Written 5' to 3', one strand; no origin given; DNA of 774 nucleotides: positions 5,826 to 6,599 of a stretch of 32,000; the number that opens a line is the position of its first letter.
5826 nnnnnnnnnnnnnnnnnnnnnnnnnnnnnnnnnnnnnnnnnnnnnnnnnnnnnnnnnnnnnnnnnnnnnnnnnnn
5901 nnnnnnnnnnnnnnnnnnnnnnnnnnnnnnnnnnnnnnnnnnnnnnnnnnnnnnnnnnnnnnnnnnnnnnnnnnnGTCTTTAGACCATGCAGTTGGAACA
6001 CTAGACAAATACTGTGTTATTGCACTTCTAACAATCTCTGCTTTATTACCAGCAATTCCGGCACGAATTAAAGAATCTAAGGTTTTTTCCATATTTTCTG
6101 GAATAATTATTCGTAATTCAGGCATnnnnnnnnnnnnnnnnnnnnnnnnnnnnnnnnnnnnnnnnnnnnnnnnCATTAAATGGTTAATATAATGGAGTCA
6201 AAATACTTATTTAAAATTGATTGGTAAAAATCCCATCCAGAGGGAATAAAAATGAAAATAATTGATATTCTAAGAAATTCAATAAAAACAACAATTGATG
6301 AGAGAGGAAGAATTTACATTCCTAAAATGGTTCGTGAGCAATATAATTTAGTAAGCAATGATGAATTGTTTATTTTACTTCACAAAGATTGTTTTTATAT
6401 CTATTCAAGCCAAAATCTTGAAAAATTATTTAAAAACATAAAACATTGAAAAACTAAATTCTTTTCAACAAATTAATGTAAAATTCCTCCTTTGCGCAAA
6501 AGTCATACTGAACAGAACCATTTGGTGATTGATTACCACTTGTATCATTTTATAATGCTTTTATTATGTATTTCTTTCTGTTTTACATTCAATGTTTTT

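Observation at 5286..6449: Proteasome alpha-type subunit fused to an N-terminal ribbon-helix-helix domain, divergent from an AbrB/SpoVT-like gene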

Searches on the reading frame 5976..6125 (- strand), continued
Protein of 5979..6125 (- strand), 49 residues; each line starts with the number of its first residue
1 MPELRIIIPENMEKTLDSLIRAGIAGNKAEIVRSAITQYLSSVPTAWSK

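Call 42: find_encoding_contigs(protein=P0047, flank=6000, max_places=2)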
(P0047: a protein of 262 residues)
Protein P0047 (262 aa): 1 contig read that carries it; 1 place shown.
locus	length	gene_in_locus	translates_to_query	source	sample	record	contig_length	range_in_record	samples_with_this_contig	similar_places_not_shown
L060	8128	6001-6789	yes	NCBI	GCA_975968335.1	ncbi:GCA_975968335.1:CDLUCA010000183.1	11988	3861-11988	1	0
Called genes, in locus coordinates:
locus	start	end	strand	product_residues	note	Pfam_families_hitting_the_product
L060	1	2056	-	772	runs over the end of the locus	PF00005:ABC_tran, PF13304:AAA_21 (faint)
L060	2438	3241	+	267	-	PF00149:Metallophos, PF12850:Metallophos_2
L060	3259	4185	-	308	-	PF00583:Acetyltransf_1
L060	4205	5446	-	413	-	PF01555:N6_N4_Mtase, PF01170:UPF0020 (faint)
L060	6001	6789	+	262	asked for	PF10584:Proteasome_A_N (weak), PF00227:Proteasome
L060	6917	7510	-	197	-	PF02353:CMAS (weak), PF13489:Methyltransf_23, PF13847:Methyltransf_31, PF08241:Methyltransf_11, PF08242:Methyltransf_12, PF13649:Methyltransf_25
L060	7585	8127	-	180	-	?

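Call 43: find_encoding_contigs(protein=P0020, flank=6000, max_places=2)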
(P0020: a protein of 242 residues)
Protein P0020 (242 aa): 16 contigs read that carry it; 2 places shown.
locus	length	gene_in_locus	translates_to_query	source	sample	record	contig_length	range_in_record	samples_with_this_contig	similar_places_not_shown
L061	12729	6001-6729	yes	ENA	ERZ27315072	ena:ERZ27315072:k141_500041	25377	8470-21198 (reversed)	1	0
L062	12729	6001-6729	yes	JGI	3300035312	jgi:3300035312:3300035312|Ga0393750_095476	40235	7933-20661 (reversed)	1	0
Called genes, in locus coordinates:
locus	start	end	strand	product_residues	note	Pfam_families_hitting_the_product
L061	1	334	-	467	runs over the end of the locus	PF14938:SNAP (faint), PF17874:TPR_MalT (faint), PF07719:TPR_2 (faint), PF13174:TPR_6 (faint), PF13424:TPR_12, PF13424:TPR_12, PF00515:TPR_1 (weak), PF13424:TPR_12 (weak), +8 more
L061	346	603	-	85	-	PF14464:Prok-JAB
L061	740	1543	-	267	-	PF01513:NAD_kinase, PF20143:NAD_kinase_C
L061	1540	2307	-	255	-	PF00459:Inositol_P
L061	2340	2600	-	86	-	-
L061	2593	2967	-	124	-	-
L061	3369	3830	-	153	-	-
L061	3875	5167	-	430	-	PF00709:Adenylsucc_synt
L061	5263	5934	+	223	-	PF13367:PrsW-protease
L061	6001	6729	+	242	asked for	PF10584:Proteasome_A_N (weak), PF00227:Proteasome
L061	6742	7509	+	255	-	PF09754:PAC2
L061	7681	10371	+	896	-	PF01326:PPDK_N, PF00391:PEP-utilizers, PF02896:PEP-utilizers_C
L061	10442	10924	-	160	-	-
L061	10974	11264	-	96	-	-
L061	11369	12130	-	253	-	-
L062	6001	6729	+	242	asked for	PF10584:Proteasome_A_N (weak), PF00227:Proteasome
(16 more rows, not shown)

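Call 44: find_encoding_contigs(protein=P0022, flank=6000, max_places=2)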
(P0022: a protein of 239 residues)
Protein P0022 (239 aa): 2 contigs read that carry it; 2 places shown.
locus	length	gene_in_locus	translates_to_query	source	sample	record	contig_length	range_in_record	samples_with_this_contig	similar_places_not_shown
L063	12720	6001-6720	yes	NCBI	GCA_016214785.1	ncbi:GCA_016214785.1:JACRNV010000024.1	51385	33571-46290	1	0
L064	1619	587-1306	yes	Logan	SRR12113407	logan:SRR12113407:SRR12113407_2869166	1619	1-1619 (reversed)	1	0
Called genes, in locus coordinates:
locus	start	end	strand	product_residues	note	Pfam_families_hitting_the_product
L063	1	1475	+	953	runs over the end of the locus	PF13191:AAA_16 (weak), PF14938:SNAP (faint), PF00515:TPR_1 (faint), PF07719:TPR_2 (faint), PF13424:TPR_12, PF13424:TPR_12, PF17874:TPR_MalT (weak), PF13424:TPR_12 (weak), +4 more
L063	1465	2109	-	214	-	PF06271:RDD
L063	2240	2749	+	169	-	PF04068:Fer4_RLI, PF04034:Ribo_biogen_C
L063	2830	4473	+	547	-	PF00501:AMP-binding, PF13193:AMP-binding_C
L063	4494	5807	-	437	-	PF01966:HD, PF19276:HD_assoc_2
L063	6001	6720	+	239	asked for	PF10584:Proteasome_A_N, PF00227:Proteasome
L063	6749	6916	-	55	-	PF03911:Sec61_beta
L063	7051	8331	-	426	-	PF00999:Na_H_Exchanger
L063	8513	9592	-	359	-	PF01041:DegT_DnrJ_EryC1, PF00155:Aminotran_1_2 (weak), PF01212:Beta_elim_lyase (faint)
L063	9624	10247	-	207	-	PF25084:LbH_EIF2B, PF00132:Hexapep, PF25087:GMPPB_C (weak), PF00132:Hexapep, PF14602:Hexapep_2 (weak)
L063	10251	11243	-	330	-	PF01408:GFO_IDH_MocA, PF02894:GFO_IDH_MocA_C (weak), PF22725:GFO_IDH_MocA_C3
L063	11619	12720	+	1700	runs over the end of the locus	PF13229:Beta_helix, PF05048:NosD, PF13229:Beta_helix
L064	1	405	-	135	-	?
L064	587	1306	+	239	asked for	PF10584:Proteasome_A_N, PF00227:Proteasome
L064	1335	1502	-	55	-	PF03911:Sec61_beta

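Call 45: find_encoding_contigs(protein=P0034, flank=6000, max_places=2)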
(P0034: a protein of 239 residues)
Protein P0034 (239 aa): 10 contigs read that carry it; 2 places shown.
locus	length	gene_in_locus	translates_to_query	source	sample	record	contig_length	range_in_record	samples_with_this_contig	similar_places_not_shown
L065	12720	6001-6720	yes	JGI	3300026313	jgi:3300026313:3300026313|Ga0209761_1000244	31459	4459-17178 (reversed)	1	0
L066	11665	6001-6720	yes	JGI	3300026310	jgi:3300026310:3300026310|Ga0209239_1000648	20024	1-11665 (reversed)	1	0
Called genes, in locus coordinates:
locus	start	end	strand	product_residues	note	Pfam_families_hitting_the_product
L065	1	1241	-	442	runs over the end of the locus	PF19295:SufBD_N, PF01458:SUFBD_core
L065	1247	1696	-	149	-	PF01592:NifU_N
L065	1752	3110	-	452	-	PF19295:SufBD_N, PF01458:SUFBD_core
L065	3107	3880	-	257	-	PF02463:SMC_N (faint), PF00005:ABC_tran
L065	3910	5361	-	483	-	PF19295:SufBD_N, PF01458:SUFBD_core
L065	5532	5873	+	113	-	PF01521:Fe-S_biosyn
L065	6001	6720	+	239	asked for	PF10584:Proteasome_A_N (weak), PF00227:Proteasome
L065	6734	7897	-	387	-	PF00037:Fer4 (faint), PF12797:Fer4_2 (faint), PF13183:Fer4_8, PF13237:Fer4_10 (weak), PF12838:Fer4_7, PF13187:Fer4_9, PF13534:Fer4_17, PF02754:CCG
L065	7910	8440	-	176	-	PF21349:RUBY_RBDX (weak)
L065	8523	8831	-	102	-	PF01883:FeS_assembly_P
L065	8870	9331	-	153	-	PF09969:DUF2203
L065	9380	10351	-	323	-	PF01717:Meth_synt_2, PF08267:Meth_synt_1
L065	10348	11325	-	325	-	PF01717:Meth_synt_2, PF08267:Meth_synt_1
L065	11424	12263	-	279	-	PF00037:Fer4 (weak), PF13237:Fer4_10, PF12838:Fer4_7, PF13183:Fer4_8 (weak), PF14697:Fer4_21, PF12838:Fer4_7, PF13187:Fer4_9, PF00037:Fer4, +9 more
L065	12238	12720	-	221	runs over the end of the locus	PF01058:Oxidored_q6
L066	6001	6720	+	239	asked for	PF10584:Proteasome_A_N (weak), PF00227:Proteasome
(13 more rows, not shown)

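Call 46: find_encoding_contigs(protein=P0027, flank=6000, max_places=2)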
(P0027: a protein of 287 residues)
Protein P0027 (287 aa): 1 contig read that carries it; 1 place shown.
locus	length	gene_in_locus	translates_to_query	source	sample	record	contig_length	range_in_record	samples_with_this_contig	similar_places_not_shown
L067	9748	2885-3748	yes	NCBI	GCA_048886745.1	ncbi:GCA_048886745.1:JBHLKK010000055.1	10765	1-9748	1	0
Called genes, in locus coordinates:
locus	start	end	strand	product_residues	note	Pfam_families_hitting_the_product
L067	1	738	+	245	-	PF00005:ABC_tran, PF13304:AAA_21 (weak), PF13732:DrrA1-3_C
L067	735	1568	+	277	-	PF01061:ABC2_membrane, PF12698:ABC2_membrane_3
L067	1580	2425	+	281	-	PF01061:ABC2_membrane, PF12698:ABC2_membrane_3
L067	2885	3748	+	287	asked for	PF10584:Proteasome_A_N, PF00227:Proteasome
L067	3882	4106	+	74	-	-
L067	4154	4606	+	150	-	-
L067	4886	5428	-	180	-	-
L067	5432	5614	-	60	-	-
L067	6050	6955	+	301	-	-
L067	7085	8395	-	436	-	-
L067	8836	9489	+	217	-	PF25084:LbH_EIF2B (faint), PF00132:Hexapep (weak), PF25087:GMPPB_C (weak), PF00132:Hexapep, PF14602:Hexapep_2 (weak)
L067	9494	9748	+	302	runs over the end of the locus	PF00291:PALP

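Call 57: find_related_loci(query=A7, collection=metagenome_contigs, flank=4000)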
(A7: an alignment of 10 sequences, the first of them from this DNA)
Query A7 (50 aa) in metagenome_contigs; peptide patterns used: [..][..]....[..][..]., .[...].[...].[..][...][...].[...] (x = any residue, [..] = any of these).
335 stretches matched a pattern; 92 encode a relative of the query (tblastn E <= 1e-3); the best 80 are kept; 80 distinct loci.
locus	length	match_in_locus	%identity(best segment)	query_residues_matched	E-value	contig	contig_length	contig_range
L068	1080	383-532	88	1-50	6e-26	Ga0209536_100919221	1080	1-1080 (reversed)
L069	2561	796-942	65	1-49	2e-19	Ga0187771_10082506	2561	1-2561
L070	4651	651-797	65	1-49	2e-19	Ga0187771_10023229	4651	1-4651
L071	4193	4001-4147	59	1-49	6e-19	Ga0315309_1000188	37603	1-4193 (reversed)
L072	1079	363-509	61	1-49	6e-19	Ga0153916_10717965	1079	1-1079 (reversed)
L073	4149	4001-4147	59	1-49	8e-19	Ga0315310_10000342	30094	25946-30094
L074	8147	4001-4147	59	1-49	3e-18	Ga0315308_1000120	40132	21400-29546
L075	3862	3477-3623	59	1-49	1e-18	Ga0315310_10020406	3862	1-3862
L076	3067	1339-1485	61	1-49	1e-18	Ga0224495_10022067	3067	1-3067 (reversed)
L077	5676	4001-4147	59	1-49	1e-18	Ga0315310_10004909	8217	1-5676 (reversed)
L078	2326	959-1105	59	1-49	1e-18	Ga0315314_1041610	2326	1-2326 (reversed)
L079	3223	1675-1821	59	1-49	2e-18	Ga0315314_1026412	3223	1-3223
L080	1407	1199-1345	63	1-49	2e-18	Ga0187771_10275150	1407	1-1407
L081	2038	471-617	61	1-49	1e-18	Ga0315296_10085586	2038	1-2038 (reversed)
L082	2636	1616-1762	59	1-49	3e-18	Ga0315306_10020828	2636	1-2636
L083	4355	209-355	59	1-49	3e-18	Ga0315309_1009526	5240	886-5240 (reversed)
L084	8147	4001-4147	57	1-49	3e-18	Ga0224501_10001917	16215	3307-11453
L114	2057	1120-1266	49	1-49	4e-16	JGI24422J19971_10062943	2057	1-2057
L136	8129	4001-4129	49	1-43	1e-12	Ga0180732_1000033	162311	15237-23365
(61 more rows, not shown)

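Call 63: search_protein_families(library=pfam, proteins=[L074:2348-3694:+, L074:4987-5460:+, L084:4847-5329:-, L074:875-2233:+, L114:820-1086:-, L136:4723-5508:+, L083:1684-1926:-, L114:158-823:+, L084:3176-3709:-, L084:5460-6440:+], max_evalue=0.01)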
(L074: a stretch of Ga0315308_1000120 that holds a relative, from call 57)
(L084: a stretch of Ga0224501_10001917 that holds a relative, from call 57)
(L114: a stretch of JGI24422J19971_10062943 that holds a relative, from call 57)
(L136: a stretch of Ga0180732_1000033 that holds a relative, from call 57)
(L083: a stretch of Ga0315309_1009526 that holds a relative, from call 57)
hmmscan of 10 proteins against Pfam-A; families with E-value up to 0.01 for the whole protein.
L074:2348-3694:+ (448 aa): 3 families
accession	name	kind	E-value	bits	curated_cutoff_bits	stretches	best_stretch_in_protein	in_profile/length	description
PF01979.26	Amidohydro_1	-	3e-25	89.6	25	1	53-426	2-344/345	Amidohydrolase family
PF07969.17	Amidohydro_3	-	7.3e-16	59.1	29.7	2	349-426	406-470/472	Amidohydrolase family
PF00582.32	Usp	-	0.0031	18.5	24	1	210-248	11-48/141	Universal stress protein family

L074:4987-5460:+ (157 aa): 3 families
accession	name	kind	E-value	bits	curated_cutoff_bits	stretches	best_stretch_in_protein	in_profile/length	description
PF01927.22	Mut7-C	-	8.9e-48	162.5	23.3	1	1-147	1-145/146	Mut7-C RNAse domain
PF18480.7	DUF5615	-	5.6e-05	23.4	23.8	1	1-66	1-72/110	Domain of unknown function (DUF5615)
PF23470.1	Zn_ribbon_PF0610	-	0.0047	17.1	26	1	82-101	9-27/39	PF0610 rubredoxin-like zinc beta-ribbon domain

L084:4847-5329:- (160 aa): 7 families
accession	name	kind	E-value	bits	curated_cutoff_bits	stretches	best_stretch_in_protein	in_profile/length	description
PF00583.31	Acetyltransf_1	-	8.3e-23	81.3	20.7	1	16-135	2-116/116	Acetyltransferase (GNAT) family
PF13508.13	Acetyltransf_7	-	3.5e-17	63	27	1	44-137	3-84/84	Acetyltransferase (GNAT) domain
PF13673.13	Acetyltransf_10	-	2.2e-13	50.8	23.6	1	41-139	28-111/128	Acetyltransferase (GNAT) domain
PF08445.16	FR47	-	9.1e-10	38.8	22.1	1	78-140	21-82/86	FR47-like protein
PF13527.13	Acetyltransf_9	-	1.2e-07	32.2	25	1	7-137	2-126/127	Acetyltransferase (GNAT) domain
PF13420.13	Acetyltransf_4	-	2.5e-05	24.8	24.3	1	41-150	47-149/155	Acetyltransferase (GNAT) domain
PF13302.13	Acetyltransf_3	-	3.1e-05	25.1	25.4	1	6-136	3-138/138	Acetyltransferase (GNAT) domain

L074:875-2233:+ (452 aa): 4 families
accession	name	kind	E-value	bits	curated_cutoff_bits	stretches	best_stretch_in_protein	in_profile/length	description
PF00441.29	Acyl-CoA_dh_1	-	7.2e-34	117.5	22.4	1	286-444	1-150/150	Acyl-CoA dehydrogenase, C-terminal domain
PF02771.21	Acyl-CoA_dh_N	-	5.4e-22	78.7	22.9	1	53-167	1-113/113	Acyl-CoA dehydrogenase, N-terminal domain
PF02770.24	Acyl-CoA_dh_M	-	2.9e-15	56.6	33.3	1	172-274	2-97/97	Acyl-CoA dehydrogenase, middle domain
PF08028.16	Acyl-CoA_dh_2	-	2.5e-13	50.9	22.7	1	301-421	1-123/134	Acyl-CoA dehydrogenase, C-terminal domain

L114:820-1086:- (88 aa): 1 family
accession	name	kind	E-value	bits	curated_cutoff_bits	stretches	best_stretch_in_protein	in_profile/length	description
PF04014.23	MazE_antitoxin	-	4.2e-09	36.7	24.7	1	38-73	8-44/48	Antidote-toxin recognition MazE, bacterial antitoxin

L136:4723-5508:+ (261 aa): 1 family
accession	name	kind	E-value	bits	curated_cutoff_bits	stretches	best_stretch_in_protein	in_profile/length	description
PF09754.15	PAC2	-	5e-46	157.6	25.8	1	26-241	1-214/215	PAC2 family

L083:1684-1926:- (80 aa): 0 families

L114:158-823:+ (221 aa): 4 families
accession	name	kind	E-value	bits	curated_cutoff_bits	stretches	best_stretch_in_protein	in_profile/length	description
PF00730.31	HhH-GPD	-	1.8e-22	80.1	26.2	1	35-179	1-107/108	HhH-GPD superfamily base excision DNA repair protein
PF00633.29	HHH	-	5.5e-06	26.4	24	1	120-138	12-30/30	Helix-hairpin-helix motif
PF14520.12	HHH_5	-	0.00073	20.4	27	0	116-134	32-50/57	Helix-hairpin-helix domain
PF21176.3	RecR_HhH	-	0.0049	17.1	27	0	120-132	7-19/45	RecR, helix-hairpin-helix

L084:3176-3709:- (177 aa): 1 family
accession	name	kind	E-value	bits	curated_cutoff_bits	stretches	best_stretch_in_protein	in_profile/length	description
PF01928.26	CYTH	-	8.8e-17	61.9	23.2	1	12-173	3-179/179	CYTH domain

L084:5460-6440:+ (326 aa): 6 families
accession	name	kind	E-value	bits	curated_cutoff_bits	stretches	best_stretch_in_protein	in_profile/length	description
PF18297.6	NFACT-R_2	-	3.4e-19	69.3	26.9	1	225-322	1-102/104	NFACT protein RNA binding domain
PF02568.20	ThiI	-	3.6e-12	46.8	20.5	1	2-142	5-144/197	Thiamine biosynthesis protein (ThiI)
PF03054.22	tRNA_Me_trans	-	3.3e-09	37.1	20.6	1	2-119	2-134/202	tRNA methyl transferase HUP domain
PF06508.19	QueC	-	1.7e-05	24.8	22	1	2-61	1-59/210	Queuosine biosynthesis protein QueC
PF24167.1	DUF7411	-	0.00045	20.3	28.7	1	1-68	1-64/194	Family of unknown function (DUF7411)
PF00733.27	Asn_synthase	-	0.0077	16.4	21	0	5-79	22-97/354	Asparagine synthase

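Call 78: search_protein_families(library=ncbifam, proteins=[P0020, P0034], max_evalue=0.01)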
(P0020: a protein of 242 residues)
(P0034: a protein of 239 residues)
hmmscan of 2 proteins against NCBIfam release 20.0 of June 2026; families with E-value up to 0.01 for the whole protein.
P0020 (242 aa): 6 families
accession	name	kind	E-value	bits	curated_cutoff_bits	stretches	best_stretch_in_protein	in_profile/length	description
NF003075.0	PRK03996.1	subfamily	4.2e-28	98.3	219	1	47-216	7-187/248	archaeal proteasome endopeptidase complex subunit alpha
TIGR03633.1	arc_protsome_A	equivalog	1.1e-24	87.2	287.35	1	49-214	2-178/230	archaeal proteasome endopeptidase complex subunit alpha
TIGR03634.1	arc_protsome_B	equivalog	3.7e-07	29.9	224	1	78-221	4-154/185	archaeal proteasome endopeptidase complex subunit beta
NF003964.0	PRK05456.1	equivalog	0.0047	16.6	137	1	106-210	39-141/179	ATP-dependent protease subunit HslV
TIGR03692.1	ATP_dep_HslV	equivalog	0.0068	16.1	157.75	1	105-209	31-133/171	HslVU peptidase proteolytic subunit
TIGR02606.1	antidote_CC2985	hypoth_equivalog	0.0078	16.2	46.2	0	6-36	4-34/70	type II toxin-antitoxin system ParD family antitoxin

P0034 (239 aa): 5 families
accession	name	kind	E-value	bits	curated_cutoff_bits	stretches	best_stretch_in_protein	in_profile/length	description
NF003075.0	PRK03996.1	subfamily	5.5e-34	117.6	219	1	52-221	13-194/248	archaeal proteasome endopeptidase complex subunit alpha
TIGR03633.1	arc_protsome_A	equivalog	2.2e-32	112.4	287.35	1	52-221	6-187/230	archaeal proteasome endopeptidase complex subunit alpha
TIGR03634.1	arc_protsome_B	equivalog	7.8e-15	55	224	1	75-223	1-158/185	archaeal proteasome endopeptidase complex subunit beta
TIGR02606.1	antidote_CC2985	hypoth_equivalog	0.0016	18.4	46.2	1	8-36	6-34/70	type II toxin-antitoxin system ParD family antitoxin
TIGR03691.1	20S_bact_alpha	equivalog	0.0035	16.8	139.05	0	65-138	17-81/229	proteasome subunit alpha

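Call 79: search_protein_families(library=padloc, proteins=[P0020, L074:4987-5460:+], max_evalue=0.01)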
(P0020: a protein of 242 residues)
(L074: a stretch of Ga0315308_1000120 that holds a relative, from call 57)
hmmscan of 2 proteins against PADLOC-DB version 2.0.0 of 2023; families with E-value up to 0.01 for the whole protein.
P0020 (242 aa): 0 families

L074:4987-5460:+ (157 aa): 0 families

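Call 94: predict_structure(alignment_id=A2)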
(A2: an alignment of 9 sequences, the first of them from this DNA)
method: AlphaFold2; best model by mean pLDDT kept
length: 50 residues; sequences in the alignment: 9
mean_pLDDT: 65.5   pTM: 0.40
mean pLDDT of the five models: 65.5, 65.2, 64.8, 62.5, 60.6
residues with pLDDT >= 90: 0; 70-90: 24; 50-70: 19; < 50: 7
segments of 3 or more residues with pLDDT < 50: 2-4, 47-50
pLDDT, mean of each block of 10 residues (from residue 1): 56 75 71 74 52
secondary structure, 60 per line:
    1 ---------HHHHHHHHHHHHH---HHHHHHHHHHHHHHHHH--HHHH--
elements in order: H10-22 H26-42 H45-48
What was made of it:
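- Tried and rejected: The monomer model was of low confidence (call 94).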

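Call 96: fold_search(model_id=the predicted structure, library=pdb)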
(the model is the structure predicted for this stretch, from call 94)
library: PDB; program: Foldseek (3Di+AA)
matches with E <= 10: 8; with E <= 0.001: 0
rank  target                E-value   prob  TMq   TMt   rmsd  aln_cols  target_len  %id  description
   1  7ycw_D                2.1e+00  0.12  0.41  0.40   8.0        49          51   18  Crystal Form 1 of Truncated Antitoxin ParD (2-54,containg RHH domain) from Pseudoalteromonas rubra (released 2022-09-21)
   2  7ycw_A                3.0e+00  0.10  0.38  0.37   7.2        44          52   11  Crystal Form 1 of Truncated Antitoxin ParD (2-54,containg RHH domain) from Pseudoalteromonas rubra (released 2022-09-21)
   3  7ycs_D                3.7e+00  0.09  0.41  0.28   7.7        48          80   19  Heterotetramer of Antitoxin PrpA together with Toxin PrpT from Pseudoalteromonas rubra (released 2022-09-21)
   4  8c24_E                4.0e+00  0.12  0.39  0.39   5.2        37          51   24  ParDE1 toxin-antitoxin complex from Mycobacterium tuberculosis (rv1960c-rv1959c) (released 2023-12-20)
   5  1tc3_C                4.3e+00  0.08  0.37  0.37   8.0        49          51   12  TRANSPOSASE TC3A1-65 FROM CAENORHABDITIS ELEGANS (released 1997-11-21)
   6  2dmu_MODEL_1_A        5.8e+00  0.04  0.33  0.25  10.2        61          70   15  Solution structure of the homeobox domain of Homeobox protein goosecoid (released 2006-10-24)
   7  7vp3_I                9.0e+00  0.04  0.36  0.32   6.9        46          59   20  Structure of a transcription factor and DNA complex (released 2022-10-19)
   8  3nyn_A                9.7e+00  0.04  0.41  0.06   6.1        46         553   20  Crystal Structure of G Protein-Coupled Receptor Kinase 6 in Complex with Sangivamycin (released 2010-09-22)
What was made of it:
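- On Ribbon-helix-helix superfamily: The top four Foldseek hits are ParD/PrpA RHH antitoxins, but at E 2-4 (calls 94, 96).
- The RHH structural test was inconclusive: pLDDT 65 and Foldseek E>=2 (calls 94, 96).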

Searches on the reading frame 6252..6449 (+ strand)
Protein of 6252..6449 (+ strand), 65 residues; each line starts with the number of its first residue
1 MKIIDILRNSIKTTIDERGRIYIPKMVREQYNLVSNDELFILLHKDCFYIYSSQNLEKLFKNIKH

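Call 3: search_protein_families(library=pfam, proteins=[window:6252-6449:+], max_evalue=1)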
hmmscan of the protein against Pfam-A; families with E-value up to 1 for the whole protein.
window:6252-6449:+ (65 aa): 3 families
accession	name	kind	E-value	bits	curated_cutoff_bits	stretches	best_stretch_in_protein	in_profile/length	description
PF02381.23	MraZ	-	2.7e-05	24.5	23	1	8-63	3-56/72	MraZ protein, putative antitoxin-like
PF04014.23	MazE_antitoxin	-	0.00021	21.6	24.7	1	13-44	2-33/48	Antidote-toxin recognition MazE, bacterial antitoxin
PF20874.2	Relaxase_M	-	0.11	13.1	27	1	11-57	24-70/86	Relaxase central domain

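Call 78: search_protein_families(library=ncbifam, proteins=[window:6252-6449:+], max_evalue=0.01)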
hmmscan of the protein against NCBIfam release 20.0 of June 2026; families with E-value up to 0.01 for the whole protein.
window:6252-6449:+ (65 aa): 7 families
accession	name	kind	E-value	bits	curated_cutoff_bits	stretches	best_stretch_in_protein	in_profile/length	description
TIGR01439.1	lp_hng_hel_AbrB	domain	8.5e-09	35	28.3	1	12-45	1-34/44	transcriptional regulator, AbrB family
NF001476.0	PRK00326.2-2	equivalog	7.1e-05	22.5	162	1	9-59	90-138/163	division/cell wall cluster transcriptional repressor MraZ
NF040962.1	near_HgcAB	equivalog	9.7e-05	22.1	70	1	14-55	9-55/70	HgcAB-associated protein HgcC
TIGR00242.1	TIGR00242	equivalog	0.00025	21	98.35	1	7-64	2-57/144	division/cell wall cluster transcriptional repressor MraZ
NF001483.0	PRK00326.3-5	equivalog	0.0012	19.1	239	1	10-52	6-50/155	division/cell wall cluster transcriptional repressor MraZ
NF001482.0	PRK00326.3-4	equivalog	0.0054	16.5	168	1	7-59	90-140/160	division/cell wall cluster transcriptional repressor MraZ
NF006352.0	PRK08577.1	equivalog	0.0068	16.5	140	1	14-46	8-40/136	hypothetical protein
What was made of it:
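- Checked: It passes NCBIfam TIGR01439 (35 bits against a cut-off of 28.3, call 78).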

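Call 79: search_protein_families(library=padloc, proteins=[window:6252-6449:+], max_evalue=0.01)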
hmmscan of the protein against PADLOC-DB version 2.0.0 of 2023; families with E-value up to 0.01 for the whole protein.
window:6252-6449:+ (65 aa): 0 families
